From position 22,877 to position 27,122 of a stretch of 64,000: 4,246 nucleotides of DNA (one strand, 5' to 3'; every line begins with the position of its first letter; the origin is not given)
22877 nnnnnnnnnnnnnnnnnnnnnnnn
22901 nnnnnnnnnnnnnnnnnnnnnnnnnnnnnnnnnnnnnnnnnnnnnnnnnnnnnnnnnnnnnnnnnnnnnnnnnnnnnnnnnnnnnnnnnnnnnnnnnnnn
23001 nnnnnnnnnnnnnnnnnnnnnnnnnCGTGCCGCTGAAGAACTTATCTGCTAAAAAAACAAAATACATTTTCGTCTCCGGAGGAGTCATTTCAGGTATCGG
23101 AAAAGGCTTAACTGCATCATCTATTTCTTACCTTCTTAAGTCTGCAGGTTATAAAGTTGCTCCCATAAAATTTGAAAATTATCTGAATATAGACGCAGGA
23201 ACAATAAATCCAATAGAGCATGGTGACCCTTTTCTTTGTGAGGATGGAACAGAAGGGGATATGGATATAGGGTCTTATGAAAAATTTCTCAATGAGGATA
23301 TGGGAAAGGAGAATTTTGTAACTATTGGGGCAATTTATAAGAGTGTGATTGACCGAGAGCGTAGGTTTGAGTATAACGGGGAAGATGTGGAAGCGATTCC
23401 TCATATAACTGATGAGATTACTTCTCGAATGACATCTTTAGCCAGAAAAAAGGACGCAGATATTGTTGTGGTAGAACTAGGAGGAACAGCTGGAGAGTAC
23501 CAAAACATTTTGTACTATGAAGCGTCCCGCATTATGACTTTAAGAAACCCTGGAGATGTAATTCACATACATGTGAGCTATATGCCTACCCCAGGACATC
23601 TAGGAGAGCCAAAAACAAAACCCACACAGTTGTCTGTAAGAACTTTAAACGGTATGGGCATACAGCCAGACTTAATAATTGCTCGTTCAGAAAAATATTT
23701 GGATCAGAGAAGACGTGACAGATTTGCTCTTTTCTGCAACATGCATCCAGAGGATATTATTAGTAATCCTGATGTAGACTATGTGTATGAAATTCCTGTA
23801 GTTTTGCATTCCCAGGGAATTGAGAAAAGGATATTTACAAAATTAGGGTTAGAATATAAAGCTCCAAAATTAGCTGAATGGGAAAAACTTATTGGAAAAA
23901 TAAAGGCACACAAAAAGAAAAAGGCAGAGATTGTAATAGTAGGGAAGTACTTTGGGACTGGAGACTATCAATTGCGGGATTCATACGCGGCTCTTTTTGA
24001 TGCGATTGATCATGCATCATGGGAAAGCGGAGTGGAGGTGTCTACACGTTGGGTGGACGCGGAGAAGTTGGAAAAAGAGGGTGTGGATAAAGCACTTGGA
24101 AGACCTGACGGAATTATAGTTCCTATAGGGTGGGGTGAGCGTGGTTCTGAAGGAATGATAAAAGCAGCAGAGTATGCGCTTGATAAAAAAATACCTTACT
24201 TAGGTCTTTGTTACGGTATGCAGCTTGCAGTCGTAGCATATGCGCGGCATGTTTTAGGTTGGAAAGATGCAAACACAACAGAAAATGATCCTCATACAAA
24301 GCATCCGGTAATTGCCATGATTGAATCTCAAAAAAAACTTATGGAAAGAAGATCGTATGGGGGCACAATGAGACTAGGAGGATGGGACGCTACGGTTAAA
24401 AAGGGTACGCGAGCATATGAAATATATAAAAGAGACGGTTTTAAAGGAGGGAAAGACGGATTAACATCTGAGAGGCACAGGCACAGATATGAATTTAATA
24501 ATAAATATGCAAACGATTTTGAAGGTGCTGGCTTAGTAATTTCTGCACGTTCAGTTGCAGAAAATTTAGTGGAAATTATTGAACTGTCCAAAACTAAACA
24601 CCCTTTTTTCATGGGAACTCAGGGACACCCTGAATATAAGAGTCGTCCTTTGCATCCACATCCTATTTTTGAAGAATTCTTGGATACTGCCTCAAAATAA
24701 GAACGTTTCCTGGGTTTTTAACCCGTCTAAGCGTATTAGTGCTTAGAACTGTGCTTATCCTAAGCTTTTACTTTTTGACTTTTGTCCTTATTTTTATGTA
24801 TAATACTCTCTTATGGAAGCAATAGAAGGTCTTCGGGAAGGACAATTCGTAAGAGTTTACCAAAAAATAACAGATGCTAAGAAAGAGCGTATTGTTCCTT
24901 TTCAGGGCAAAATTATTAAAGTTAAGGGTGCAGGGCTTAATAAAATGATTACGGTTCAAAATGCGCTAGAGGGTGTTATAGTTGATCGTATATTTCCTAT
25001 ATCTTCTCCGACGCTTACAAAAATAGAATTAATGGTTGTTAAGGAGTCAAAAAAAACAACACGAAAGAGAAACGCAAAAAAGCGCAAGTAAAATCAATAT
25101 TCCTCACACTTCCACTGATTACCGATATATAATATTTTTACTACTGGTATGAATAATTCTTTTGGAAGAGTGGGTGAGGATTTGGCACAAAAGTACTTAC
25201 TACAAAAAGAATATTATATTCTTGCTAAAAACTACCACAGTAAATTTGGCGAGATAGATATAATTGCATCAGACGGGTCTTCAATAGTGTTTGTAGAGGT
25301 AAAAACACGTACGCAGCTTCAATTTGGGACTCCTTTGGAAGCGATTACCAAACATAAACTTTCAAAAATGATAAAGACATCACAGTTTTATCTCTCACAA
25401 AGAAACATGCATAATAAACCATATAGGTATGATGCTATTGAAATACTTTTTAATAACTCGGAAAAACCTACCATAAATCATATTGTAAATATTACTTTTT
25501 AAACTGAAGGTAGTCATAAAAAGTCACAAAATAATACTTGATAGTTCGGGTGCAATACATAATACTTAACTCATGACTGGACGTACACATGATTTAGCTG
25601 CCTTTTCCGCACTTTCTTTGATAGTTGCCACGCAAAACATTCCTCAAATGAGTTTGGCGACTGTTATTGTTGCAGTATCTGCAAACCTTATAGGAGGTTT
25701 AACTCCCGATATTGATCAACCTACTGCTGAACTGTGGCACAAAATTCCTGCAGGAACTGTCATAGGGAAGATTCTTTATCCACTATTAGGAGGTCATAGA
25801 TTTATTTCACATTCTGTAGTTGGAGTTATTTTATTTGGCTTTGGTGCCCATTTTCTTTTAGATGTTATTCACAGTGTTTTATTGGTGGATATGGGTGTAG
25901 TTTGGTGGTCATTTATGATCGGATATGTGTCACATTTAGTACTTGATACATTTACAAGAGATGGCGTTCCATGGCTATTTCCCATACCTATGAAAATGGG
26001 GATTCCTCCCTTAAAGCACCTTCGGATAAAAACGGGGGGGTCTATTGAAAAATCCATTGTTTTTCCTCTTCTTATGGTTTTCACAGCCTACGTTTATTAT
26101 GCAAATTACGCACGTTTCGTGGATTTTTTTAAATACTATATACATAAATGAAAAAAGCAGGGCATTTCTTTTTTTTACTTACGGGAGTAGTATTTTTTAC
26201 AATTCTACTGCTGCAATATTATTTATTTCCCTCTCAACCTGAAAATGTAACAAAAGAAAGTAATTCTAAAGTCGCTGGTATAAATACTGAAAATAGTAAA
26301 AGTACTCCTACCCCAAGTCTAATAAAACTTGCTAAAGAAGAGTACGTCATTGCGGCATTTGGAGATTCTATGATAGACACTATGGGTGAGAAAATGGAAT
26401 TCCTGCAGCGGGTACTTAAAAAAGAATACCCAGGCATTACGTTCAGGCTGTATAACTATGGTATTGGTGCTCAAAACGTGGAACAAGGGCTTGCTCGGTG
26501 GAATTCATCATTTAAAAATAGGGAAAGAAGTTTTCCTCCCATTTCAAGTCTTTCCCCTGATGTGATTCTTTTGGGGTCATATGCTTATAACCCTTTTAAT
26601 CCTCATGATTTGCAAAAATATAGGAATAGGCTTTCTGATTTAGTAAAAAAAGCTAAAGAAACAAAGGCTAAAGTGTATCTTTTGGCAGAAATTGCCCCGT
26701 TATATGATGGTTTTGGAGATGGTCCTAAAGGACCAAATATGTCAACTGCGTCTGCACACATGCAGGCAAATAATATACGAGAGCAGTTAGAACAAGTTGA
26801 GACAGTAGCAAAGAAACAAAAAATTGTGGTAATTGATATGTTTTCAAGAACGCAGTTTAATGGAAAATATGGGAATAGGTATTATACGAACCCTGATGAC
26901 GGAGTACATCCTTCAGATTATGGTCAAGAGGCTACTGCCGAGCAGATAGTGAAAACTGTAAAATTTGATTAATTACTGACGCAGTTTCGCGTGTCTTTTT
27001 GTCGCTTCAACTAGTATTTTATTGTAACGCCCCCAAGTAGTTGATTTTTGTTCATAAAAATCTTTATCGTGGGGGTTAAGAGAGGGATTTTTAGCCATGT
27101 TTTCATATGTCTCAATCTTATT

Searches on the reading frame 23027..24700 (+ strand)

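Call 67: search_protein_families(library=pfam, proteins=[window:23027-24700:+], max_evalue=0.00001)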
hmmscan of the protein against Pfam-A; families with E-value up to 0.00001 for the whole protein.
window:23027-24700:+ (557 aa): 2 families
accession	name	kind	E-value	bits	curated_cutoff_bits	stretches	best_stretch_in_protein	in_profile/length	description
PF06418.20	CTP_synth_N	-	4.8e-94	315.1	26.1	1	12-275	1-265/265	CTP synthase N-terminus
PF00117.34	GATase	-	6e-30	104.8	22.8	1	316-553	2-189/190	Glutamine amidotransferase class-I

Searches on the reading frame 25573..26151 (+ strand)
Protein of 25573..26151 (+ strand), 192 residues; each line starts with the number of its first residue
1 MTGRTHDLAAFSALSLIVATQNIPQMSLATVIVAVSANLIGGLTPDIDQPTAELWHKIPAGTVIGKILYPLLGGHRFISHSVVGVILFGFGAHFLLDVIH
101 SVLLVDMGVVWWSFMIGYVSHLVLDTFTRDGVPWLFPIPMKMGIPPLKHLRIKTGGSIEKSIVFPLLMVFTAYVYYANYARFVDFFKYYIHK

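Call 27: search_protein_families(library=pfam, proteins=[window:25573-26151:+], max_evalue=0.00001)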
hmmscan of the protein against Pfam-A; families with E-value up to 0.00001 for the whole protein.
window:25573-26151:+ (192 aa): 1 family
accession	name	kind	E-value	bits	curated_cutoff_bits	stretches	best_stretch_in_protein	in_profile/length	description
PF04307.19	YdjM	-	1.8e-21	76.9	29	1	1-173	1-165/176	YdjM inner membrane protein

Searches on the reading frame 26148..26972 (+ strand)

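Call 67: search_protein_families(library=pfam, proteins=[window:26148-26972:+], max_evalue=0.00001)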
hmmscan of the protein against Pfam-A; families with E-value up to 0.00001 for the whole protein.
window:26148-26972:+ (274 aa): 2 families
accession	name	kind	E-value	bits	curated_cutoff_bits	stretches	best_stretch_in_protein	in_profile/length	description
PF13472.12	Lipase_GDSL_2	-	2.5e-10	41.6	32.9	1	70-262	1-178/178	GDSL-like Lipase/Acylhydrolase family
PF00657.28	Lipase_GDSL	-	6.2e-10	40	23.6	1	68-267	1-208/208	GDSL-like Lipase/Acylhydrolase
